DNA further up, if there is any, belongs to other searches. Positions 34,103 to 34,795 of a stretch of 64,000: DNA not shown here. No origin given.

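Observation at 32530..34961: XRE / ImmA-IrrE switch plus a tightly coupled three-gene operon of unknown proteins: candidate undescribed conflict or defence module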

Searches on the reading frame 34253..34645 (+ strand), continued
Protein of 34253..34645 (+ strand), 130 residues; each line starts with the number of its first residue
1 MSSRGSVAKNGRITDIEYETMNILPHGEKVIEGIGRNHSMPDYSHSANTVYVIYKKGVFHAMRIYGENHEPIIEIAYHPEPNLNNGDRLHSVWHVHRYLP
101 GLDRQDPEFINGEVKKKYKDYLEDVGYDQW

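Call 41: get_annotated_region(hit=H1, flank=18000)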
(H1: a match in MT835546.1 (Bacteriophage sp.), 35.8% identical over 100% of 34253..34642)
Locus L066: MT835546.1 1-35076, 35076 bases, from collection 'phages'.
description: UNVERIFIED: Bacteriophage sp. clone scaffold_145 genomic sequence.
organism: Bacteriophage sp. (NCBI taxid 38018)
taxonomy: Viruses
host: -; source: human fecal samples; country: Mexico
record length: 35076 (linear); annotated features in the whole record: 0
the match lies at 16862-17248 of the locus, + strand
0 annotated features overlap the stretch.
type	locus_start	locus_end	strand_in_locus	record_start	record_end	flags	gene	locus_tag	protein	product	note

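Call 46: search_protein_families(library=pfam, alignment_id=A2, max_evalue=10)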
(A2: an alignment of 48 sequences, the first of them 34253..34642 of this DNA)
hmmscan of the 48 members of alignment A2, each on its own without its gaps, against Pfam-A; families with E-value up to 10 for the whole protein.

A. member 1, window:34253-34642:+ (130 aa): 0 families

B. families by the number of members that match (of 48 scanned): 13 families
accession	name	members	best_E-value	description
PF22398.1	DUF6978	3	0.13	Family of unknown function (DUF6978)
PF17944.6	Arg_decarbox_C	2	0.0052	Arginine decarboxylase C-terminal helical extension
PF10142.15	PhoPQ_related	1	0.0058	PhoPQ-activated pathogenicity-related protein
PF20041.5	DUF6443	1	0.031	Domain of unknown function (DUF6443)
PF15958.10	DUF4761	1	0.044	Domain of unknown function (DUF4761)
PF14381.12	EDR1_CTR1_ARMC3_pept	1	0.072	EDR1/CTR1/ARMC3, peptidase-like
PF09373.15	PMBR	1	0.074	Pseudomurein-binding repeat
PF07280.16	Ac110_PIF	1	0.095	Per os infectivity factor AC110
PF08854.15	DUF1824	1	0.097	Domain of unknown function (DUF1824)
PF03206.19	NifW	1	0.16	Nitrogen fixation protein NifW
PF07661.19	MORN_2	1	0.18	MORN repeat variant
PF14453.12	ThiS-like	1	0.24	ThiS-like ubiquitin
PF14371.13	DUF4412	1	0.28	Domain of unknown function (DUF4412)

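Call 52: search_protein_representatives(alignment_id=A2)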
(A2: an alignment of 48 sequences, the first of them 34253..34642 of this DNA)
Query: 48 sequences, 132 profile positions. Proteins with E-value up to 0.001 (for the whole library): 244; up to 1e-10: 105; up to 1e-30: 15. The best 150 are listed.
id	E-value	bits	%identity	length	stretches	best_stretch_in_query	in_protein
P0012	5.7e-55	201.3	-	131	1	1-132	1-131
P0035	1.3e-53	197.0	-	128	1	1-130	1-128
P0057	5.0e-52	191.8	-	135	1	1-132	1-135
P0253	6.4e-45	168.8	-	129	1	1-128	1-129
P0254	1.6e-42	161.1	-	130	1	1-128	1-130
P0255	2.5e-42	160.5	-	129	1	1-130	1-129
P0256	3.5e-40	153.5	-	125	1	1-128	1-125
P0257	5.3e-40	152.9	-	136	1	1-128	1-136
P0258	4.4e-38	146.7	-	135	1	1-128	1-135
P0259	6.2e-38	146.2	-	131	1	1-128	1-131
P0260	2.9e-34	134.3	-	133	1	1-126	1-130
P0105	2.7e-33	131.2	-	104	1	1-103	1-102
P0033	1.3e-32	129.0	-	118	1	40-132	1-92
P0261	2.7e-32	128.0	-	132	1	1-129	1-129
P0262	2.4e-31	124.9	-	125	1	1-110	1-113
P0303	5.1e-16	75.3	-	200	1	35-121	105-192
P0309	3.5e-15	72.6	-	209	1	1-124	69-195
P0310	1.2e-14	70.9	-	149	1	39-103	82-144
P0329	1.1e-12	64.6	-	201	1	31-125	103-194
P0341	2.1e-11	60.4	-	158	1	19-101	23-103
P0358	7.2e-10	55.4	-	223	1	1-127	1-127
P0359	7.7e-10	55.3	-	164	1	51-104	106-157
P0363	1.6e-09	54.3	-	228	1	17-125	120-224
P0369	6.3e-09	52.4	-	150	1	35-125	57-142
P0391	2.3e-07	47.3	-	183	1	60-128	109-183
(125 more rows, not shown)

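Call 53: search_protein_families(library=pfam, proteins=[P0303, P0309, P0329, P0358, P0363, P0391, P0359, P0341, P0310, P0369], max_evalue=0.1)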
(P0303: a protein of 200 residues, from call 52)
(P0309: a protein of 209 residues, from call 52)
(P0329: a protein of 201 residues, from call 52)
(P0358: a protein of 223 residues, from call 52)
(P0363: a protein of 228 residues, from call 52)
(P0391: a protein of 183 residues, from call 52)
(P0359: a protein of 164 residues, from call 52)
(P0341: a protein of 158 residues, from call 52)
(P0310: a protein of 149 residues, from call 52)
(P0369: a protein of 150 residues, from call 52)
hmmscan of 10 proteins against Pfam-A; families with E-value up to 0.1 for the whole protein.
P0303 (200 aa): 0 families

P0309 (209 aa): 1 family
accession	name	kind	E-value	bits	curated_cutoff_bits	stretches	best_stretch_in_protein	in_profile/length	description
PF16480.10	DUF5057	-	0.047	13.5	27.9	1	94-191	255-339/378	Domain of unknown function (DUF5057)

P0329 (201 aa): 0 families

P0358 (223 aa): 0 families

P0363 (228 aa): 1 family
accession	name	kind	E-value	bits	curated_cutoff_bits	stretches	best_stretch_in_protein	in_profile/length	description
PF17785.7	PUA_3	-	0.039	14.2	22.6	0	82-106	30-54/64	PUA-like domain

P0391 (183 aa): 1 family
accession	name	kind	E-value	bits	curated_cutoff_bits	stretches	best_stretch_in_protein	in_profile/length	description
PF14386.11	DUF4417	-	8.7e-41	139.8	28.9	1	7-123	39-158/183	Domain of unknown function (DUF4417)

P0359 (164 aa): 0 families

P0341 (158 aa): 1 family
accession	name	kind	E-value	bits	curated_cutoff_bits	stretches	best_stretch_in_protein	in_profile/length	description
PF15529.11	Ntox24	-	0.082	13.7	24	0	46-80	17-51/91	Bacterial toxin 24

P0310 (149 aa): 0 families

P0369 (150 aa): 1 family
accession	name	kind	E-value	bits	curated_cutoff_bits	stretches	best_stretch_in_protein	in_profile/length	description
PF14386.11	DUF4417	-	0.011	15.7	28.9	1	4-42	71-109/183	Domain of unknown function (DUF4417)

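Call 67: find_encoding_contigs(protein=P0075, flank=10000, max_places=2)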
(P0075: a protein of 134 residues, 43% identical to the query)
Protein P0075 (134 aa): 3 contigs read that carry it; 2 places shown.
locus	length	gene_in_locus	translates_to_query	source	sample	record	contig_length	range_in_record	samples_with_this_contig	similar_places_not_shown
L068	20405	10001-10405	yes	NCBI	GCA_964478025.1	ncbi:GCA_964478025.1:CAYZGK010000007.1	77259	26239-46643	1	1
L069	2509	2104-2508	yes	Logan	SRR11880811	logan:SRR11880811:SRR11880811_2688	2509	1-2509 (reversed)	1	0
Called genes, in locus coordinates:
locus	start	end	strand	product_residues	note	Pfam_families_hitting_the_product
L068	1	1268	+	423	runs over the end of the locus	PF02844:GARS_N, PF01071:GARS_A, PF02786:CPSase_L_D2, PF02222:ATP-grasp (weak), PF02843:GARS_C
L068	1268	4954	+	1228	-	PF18072:FGAR-AT_linker, PF00586:AIRS (faint), PF02769:AIRS_C, PF13507:GATase_5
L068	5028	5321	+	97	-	PF02583:Trns_repr_metal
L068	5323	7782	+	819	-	PF00403:HMA, PF00122:E1-E2_ATPase, PF00702:Hydrolase, PF00403:HMA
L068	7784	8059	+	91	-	-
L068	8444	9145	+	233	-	PF01381:HTH_3, PF13443:HTH_26 (faint)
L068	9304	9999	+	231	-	PF14386:DUF4417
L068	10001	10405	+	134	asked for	-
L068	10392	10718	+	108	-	-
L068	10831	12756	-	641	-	PF00122:E1-E2_ATPase, PF00702:Hydrolase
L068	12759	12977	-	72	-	PF00403:HMA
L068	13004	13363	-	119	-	PF12840:HTH_20 (weak), PF01022:HTH_5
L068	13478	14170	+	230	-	PF02811:PHP (weak)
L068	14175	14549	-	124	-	PF02661:Fic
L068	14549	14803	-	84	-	PF04221:RelB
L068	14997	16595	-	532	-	PF06418:CTP_synth_N, PF00117:GATase, PF07722:Peptidase_C26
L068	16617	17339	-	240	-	PF01493:GXGXG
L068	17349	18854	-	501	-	PF13237:Fer4_10 (faint), PF12838:Fer4_7 (weak), PF13187:Fer4_9 (weak), PF00037:Fer4 (weak), PF01645:Glu_synthase, PF00478:IMPDH (faint), PF04898:Glu_syn_central, PF01070:FMN_dh (weak)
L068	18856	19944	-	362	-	PF00310:GATase_2, PF13522:GATase_6, PF13537:GATase_7 (weak)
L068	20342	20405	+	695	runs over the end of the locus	PF12437:GSIII_N, PF00120:Gln-synt_C, PF18318:Gln-synt_C-ter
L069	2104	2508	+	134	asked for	?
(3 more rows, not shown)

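Call 68: find_encoding_contigs(protein=P0095, flank=10000, max_places=2)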
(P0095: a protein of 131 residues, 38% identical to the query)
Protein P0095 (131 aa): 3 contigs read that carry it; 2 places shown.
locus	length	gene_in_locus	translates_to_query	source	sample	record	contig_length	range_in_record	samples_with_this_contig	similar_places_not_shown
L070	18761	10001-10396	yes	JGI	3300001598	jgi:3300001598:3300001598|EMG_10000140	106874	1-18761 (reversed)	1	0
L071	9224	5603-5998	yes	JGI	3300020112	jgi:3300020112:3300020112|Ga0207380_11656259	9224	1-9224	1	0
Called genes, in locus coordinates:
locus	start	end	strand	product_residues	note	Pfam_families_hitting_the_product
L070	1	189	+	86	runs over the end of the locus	PF06949:DUF1292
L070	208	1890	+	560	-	PF00753:Lactamase_B, PF12706:Lactamase_B_2 (weak), PF22505:RNase_J_b_CASP, PF07521:RMMBL, PF17770:RNase_J_C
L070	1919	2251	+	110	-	PF06133:Com_YlbF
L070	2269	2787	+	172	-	PF02618:YceG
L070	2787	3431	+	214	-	PF01135:PCMT, PF01596:Methyltransf_3, PF08704:GCD14 (weak), PF13847:Methyltransf_31, PF13578:Methyltransf_24, PF13649:Methyltransf_25 (weak)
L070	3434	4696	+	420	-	PF01136:Peptidase_U32, PF16325:Peptidase_U32_C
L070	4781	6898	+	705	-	PF12437:GSIII_N, PF00120:Gln-synt_C, PF18318:Gln-synt_C-ter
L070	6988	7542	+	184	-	-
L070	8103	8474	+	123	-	PF12844:HTH_19 (weak), PF13560:HTH_31, PF01381:HTH_3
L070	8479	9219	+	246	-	PF06114:Peptidase_M78 (faint)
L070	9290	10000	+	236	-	PF14386:DUF4417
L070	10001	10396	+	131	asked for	-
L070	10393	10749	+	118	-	-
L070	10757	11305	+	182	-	-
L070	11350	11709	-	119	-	-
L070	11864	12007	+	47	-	-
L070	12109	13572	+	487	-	PF04326:SLFN_AlbA_2, PF13749:HATPase_c_4, PF21247:Fic-like_C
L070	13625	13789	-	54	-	PF03869:Arc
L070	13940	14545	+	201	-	PF00239:Resolvase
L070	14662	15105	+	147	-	PF15956:DUF4760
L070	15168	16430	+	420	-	-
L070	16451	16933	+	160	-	-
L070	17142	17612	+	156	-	-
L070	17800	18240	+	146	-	PF09851:SHOCT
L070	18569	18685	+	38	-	-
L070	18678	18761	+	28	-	?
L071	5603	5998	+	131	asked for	-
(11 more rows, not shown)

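Call 69: find_encoding_contigs(protein=P0044, flank=10000, max_places=3)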
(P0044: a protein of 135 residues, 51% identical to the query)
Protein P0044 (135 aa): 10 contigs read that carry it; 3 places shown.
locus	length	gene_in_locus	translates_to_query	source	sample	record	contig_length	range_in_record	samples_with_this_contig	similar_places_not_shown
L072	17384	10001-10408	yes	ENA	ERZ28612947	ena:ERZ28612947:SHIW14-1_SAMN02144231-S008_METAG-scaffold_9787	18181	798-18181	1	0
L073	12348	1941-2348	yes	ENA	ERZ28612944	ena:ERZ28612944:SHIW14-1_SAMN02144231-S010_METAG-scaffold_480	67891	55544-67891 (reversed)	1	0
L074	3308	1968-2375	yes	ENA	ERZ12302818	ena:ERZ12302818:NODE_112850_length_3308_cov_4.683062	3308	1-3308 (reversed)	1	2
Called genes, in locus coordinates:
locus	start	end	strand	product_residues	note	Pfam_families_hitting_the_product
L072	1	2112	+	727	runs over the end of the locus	PF03477:ATP-cone, PF13597:NRDD, PF01228:Gly_radical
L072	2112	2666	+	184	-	PF13353:Fer4_12, PF04055:Radical_SAM (weak)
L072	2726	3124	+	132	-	PF09719:C_GCAxxG_C_C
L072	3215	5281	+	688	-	-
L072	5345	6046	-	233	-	PF02353:CMAS (faint), PF13489:Methyltransf_23, PF03848:TehB (weak), PF13649:Methyltransf_25, PF13847:Methyltransf_31 (weak), PF08241:Methyltransf_11 (weak), PF08242:Methyltransf_12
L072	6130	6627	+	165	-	PF00692:dUTPase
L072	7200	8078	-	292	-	PF13936:HTH_38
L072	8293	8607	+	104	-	PF13443:HTH_26, PF01381:HTH_3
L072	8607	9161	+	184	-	PF06114:Peptidase_M78 (faint)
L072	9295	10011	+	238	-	PF14386:DUF4417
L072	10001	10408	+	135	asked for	-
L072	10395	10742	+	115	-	-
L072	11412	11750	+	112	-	-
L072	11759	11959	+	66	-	PF16277:DUF4926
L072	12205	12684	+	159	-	-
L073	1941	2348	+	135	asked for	-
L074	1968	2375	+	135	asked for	-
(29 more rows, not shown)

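Call 72: search_dna_similar(query=window:34253-34642:+, collection=plasmids, mode=protein, max_evalue=0.01)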
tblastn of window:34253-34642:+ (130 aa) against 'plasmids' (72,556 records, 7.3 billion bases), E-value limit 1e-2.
No match.

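Call 75: search_protein_families(library=pfam, proteins=[L066:1902-3113:-, L066:5122-6519:-, L066:6721-8250:-, L066:8506-10224:+, L066:10763-13162:-, L066:17920-18786:-, L066:18807-19763:-, L066:20393-21733:-, L066:22053-24239:+, L066:24241-25860:+], max_evalue=0.00001)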
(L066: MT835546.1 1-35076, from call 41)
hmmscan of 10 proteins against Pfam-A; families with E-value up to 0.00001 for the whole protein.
L066:1902-3113:- (403 aa): 1 family
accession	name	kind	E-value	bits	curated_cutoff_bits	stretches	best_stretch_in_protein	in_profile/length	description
PF00278.28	Orn_DAP_Arg_deC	-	3.1e-13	50.2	23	1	152-361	5-94/95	Pyridoxal-dependent decarboxylase, C-terminal sheet domain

L066:5122-6519:- (465 aa): 1 family
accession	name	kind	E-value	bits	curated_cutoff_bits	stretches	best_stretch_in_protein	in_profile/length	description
PF01554.23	MatE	-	3.1e-40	137.9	24.9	2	32-195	1-161/161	MatE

L066:6721-8250:- (509 aa): 7 families
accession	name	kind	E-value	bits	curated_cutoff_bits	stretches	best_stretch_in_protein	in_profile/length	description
PF01078.27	Mg_chelatase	-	2.1e-93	311.9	20.3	1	189-395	1-206/207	Magnesium chelatase, subunit ChlI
PF13335.12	Mg_chelatase_C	-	3.2e-29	101.8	26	1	402-498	1-94/94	Magnesium chelatase, subunit ChlI C-terminal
PF13541.12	ChlI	-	4.2e-29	101.3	27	1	23-141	4-121/121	Subunit ChlI of Mg-chelatase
PF07728.20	AAA_5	-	2.1e-09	37.9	22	1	212-349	1-125/139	AAA domain (dynein-related subfamily)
PF00493.29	MCM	-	8.2e-09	35.3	23.3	0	288-385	114-201/224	MCM P-loop domain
PF00158.32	Sigma54_activat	-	2.7e-07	30.8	20.2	0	285-346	83-142/168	Sigma-54 interaction domain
PF05362.19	Lon_C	-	3.1e-06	27.3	21.1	1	83-164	115-200/205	Lon protease (S16) C-terminal proteolytic domain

L066:8506-10224:+ (572 aa): 3 families
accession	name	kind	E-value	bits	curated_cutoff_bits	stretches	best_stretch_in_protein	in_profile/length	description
PF02878.22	PGM_PMM_I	-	4.1e-42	143.6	22.5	1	44-178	3-133/138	Phosphoglucomutase/phosphomannomutase, alpha/beta/alpha domain I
PF02879.22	PGM_PMM_II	-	5.4e-25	88.4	29.3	1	208-314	1-102/103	Phosphoglucomutase/phosphomannomutase, alpha/beta/alpha domain II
PF02880.22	PGM_PMM_III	-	1.6e-18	67.3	20.7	1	323-443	2-108/115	Phosphoglucomutase/phosphomannomutase, alpha/beta/alpha domain III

L066:10763-13162:- (799 aa): 4 families
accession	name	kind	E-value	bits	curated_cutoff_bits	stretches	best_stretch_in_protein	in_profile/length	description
PF08757.17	CotH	-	2.1e-32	113.4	23.8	1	232-566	2-321/322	CotH kinase protein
PF13290.12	CHB_HEX_C_1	-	4.1e-17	62.3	22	1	66-135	1-66/67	Chitobiase/beta-hexosaminidase C-terminal domain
PF13287.12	Fn3_assoc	-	8.3e-15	55.1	23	1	77-139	1-59/59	Fn3 associated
PF00932.25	LTD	-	3.3e-10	40.7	34.3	1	668-765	3-102/109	Lamin Tail Domain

L066:17920-18786:- (288 aa): 1 family
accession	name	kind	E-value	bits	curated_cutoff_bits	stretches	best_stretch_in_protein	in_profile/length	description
PF04468.17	PSP1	-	1.3e-35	122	27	1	61-146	1-86/86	PSP1 C-terminal conserved region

L066:18807-19763:- (318 aa): 1 family
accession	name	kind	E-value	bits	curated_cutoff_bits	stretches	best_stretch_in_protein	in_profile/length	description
PF13177.12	DNA_pol3_delta2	-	1.6e-38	132.7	27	1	19-171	5-159/161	DNA polymerase III, delta subunit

L066:20393-21733:- (446 aa): 5 families
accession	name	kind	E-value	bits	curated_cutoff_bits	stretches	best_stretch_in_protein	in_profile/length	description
PF01276.26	OKR_DC_1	-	2.4e-28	99.5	27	1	60-267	64-290/417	Orn/Lys/Arg decarboxylase, major domain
PF01041.23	DegT_DnrJ_EryC1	-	1.5e-13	51.1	19.8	1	68-197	30-153/360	DegT/DnrJ/EryC1/StrS aminotransferase family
PF05889.19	SepSecS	-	2.5e-08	33.5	21.1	1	94-262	92-266/389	O-phosphoseryl-tRNA(Sec) selenium transferase, SepSecS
PF01053.26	Cys_Met_Meta_PP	-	5.8e-08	32.1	27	1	68-219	58-198/381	Cys/Met metabolism PLP-dependent enzyme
PF00266.25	Aminotran_5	-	1.4e-07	31.3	21.5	1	64-221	45-203/371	Aminotransferase class-V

L066:22053-24239:+ (728 aa): 6 families
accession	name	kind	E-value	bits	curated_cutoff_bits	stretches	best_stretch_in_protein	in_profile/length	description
PF14450.12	FtsA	-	1.8e-12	48.2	31.8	1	264-423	1-124/127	Cell division protein FtsA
PF11104.14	PilM_2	-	8.5e-10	38.5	27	0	197-318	112-237/340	Type IV pilus assembly protein PilM;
PF02597.26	ThiS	-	1e-08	36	22.5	0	577-623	13-67/76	ThiS family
PF14451.12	Ub-Mut7C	-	1.1e-06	28.9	23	0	501-526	51-76/81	Mut7-C ubiquitin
PF02824.27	TGS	-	2.4e-06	27.9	22.2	0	601-623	34-56/60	TGS domain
PF06723.19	MreB_Mbl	-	5.5e-06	25.9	27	0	265-394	149-299/327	MreB/Mbl protein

L066:24241-25860:+ (539 aa): 1 family
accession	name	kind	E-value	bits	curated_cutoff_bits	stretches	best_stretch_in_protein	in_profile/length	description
PF02156.21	Glyco_hydro_26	-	1.2e-38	133.7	20.2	1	223-533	11-311/311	Glycosyl hydrolase family 26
